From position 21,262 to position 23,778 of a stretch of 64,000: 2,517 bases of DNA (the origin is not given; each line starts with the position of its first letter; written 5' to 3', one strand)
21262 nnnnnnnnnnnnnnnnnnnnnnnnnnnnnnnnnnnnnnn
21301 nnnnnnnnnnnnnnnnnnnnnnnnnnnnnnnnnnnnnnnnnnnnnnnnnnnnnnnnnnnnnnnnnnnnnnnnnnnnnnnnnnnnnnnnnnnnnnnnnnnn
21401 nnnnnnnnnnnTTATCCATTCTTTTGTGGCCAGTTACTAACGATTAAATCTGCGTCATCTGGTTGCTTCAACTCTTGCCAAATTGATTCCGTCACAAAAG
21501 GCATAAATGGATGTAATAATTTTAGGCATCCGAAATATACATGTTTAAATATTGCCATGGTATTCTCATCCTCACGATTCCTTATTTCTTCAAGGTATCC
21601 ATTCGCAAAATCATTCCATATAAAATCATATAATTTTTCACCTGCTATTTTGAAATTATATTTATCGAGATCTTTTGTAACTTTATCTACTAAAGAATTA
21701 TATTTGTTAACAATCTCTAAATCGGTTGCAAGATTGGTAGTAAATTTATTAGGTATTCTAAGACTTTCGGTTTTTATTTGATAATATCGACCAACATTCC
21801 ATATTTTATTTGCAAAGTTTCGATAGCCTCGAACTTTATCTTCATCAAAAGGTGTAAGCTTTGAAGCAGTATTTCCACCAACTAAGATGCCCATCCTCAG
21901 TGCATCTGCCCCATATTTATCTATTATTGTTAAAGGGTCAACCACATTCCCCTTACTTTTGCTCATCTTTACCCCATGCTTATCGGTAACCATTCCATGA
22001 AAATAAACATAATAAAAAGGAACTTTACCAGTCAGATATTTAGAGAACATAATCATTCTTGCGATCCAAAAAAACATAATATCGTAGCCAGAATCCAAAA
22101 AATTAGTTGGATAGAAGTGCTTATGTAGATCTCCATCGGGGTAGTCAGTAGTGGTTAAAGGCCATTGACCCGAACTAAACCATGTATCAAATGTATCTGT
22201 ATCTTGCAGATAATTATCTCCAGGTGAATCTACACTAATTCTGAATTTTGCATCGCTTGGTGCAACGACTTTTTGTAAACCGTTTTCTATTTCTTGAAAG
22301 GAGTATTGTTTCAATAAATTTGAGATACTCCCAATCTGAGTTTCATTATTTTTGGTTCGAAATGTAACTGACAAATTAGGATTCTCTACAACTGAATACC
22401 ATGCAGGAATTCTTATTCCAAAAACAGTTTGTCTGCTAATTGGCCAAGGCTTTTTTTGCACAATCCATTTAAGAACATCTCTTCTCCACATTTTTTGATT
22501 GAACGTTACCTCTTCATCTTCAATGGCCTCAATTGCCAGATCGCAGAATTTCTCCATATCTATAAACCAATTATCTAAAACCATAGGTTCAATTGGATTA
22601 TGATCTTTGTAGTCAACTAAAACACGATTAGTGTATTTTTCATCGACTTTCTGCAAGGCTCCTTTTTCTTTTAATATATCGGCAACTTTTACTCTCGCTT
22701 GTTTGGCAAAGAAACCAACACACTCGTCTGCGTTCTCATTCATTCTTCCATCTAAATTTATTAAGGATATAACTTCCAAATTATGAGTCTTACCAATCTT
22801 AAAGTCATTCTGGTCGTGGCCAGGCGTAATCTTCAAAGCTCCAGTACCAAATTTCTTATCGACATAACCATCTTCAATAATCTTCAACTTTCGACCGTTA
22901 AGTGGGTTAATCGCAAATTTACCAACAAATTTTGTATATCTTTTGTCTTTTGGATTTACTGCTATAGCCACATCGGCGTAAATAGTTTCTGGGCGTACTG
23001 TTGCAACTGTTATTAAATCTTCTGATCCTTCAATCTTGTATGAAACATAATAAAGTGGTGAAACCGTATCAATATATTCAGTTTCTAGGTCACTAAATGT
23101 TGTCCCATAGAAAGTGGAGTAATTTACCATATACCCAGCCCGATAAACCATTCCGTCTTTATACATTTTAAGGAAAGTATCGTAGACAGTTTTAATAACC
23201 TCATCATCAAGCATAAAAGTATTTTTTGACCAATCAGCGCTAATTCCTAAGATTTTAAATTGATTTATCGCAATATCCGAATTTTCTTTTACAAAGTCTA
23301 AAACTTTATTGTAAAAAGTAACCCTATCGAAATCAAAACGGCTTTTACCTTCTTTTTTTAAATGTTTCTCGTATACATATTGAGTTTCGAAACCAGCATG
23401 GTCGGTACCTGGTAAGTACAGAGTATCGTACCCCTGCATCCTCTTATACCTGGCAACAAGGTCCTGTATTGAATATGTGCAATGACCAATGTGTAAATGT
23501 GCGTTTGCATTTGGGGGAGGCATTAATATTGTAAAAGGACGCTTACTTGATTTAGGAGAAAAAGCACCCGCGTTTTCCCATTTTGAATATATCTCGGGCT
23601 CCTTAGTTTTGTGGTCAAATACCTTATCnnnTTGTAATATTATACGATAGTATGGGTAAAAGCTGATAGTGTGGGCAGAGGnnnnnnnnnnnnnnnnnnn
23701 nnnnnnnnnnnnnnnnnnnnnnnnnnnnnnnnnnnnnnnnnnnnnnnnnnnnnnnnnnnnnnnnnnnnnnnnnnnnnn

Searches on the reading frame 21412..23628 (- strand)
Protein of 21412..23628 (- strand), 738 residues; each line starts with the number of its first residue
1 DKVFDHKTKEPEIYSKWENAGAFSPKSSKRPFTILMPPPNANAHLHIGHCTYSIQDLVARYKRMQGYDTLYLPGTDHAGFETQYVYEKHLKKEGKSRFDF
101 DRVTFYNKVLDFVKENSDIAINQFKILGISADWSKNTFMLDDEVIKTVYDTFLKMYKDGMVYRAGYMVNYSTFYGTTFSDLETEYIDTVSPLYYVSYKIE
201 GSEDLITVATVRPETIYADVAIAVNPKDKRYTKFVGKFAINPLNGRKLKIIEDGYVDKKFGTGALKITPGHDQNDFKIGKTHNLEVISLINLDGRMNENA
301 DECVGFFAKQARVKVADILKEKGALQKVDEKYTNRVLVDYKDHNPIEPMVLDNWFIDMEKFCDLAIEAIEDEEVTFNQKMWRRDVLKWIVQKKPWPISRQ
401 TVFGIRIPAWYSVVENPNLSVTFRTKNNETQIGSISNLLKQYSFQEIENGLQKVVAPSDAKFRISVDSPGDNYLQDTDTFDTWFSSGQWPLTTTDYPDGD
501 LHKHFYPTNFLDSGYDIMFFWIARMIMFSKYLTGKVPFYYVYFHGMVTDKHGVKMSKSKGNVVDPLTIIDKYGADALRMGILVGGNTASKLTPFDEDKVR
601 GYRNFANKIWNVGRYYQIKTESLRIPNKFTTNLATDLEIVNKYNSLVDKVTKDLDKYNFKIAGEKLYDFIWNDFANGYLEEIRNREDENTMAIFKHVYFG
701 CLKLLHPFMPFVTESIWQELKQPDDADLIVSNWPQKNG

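Call 8: search_protein_families(library=pfam, proteins=[window:21412-23628:-], max_evalue=0.001)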
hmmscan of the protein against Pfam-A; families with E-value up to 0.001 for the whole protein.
window:21412-23628:- (738 aa): 5 families
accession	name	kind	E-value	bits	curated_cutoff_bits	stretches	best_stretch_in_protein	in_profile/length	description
PF00133.28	tRNA-synt_1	-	3.3e-106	356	22.7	1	13-582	2-403/414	tRNA synthetases class I (I, L, M and V)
PF08264.19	Anticodon_1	-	4e-25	88.8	25.1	1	636-735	1-106/148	Anticodon-binding domain of tRNA ligase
PF09334.17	tRNA-synt_1g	-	4.9e-16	58.9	20.1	2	38-181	7-133/391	tRNA synthetases class I (M)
PF13603.12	tRNA-synt_1_2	-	3.9e-11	43.2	25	1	234-296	84-146/185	Leucyl-tRNA synthetase, editing domain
PF01406.26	tRNA-synt_1e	-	0.00069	19.5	27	0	514-582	214-281/301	tRNA synthetases class I (C) catalytic domain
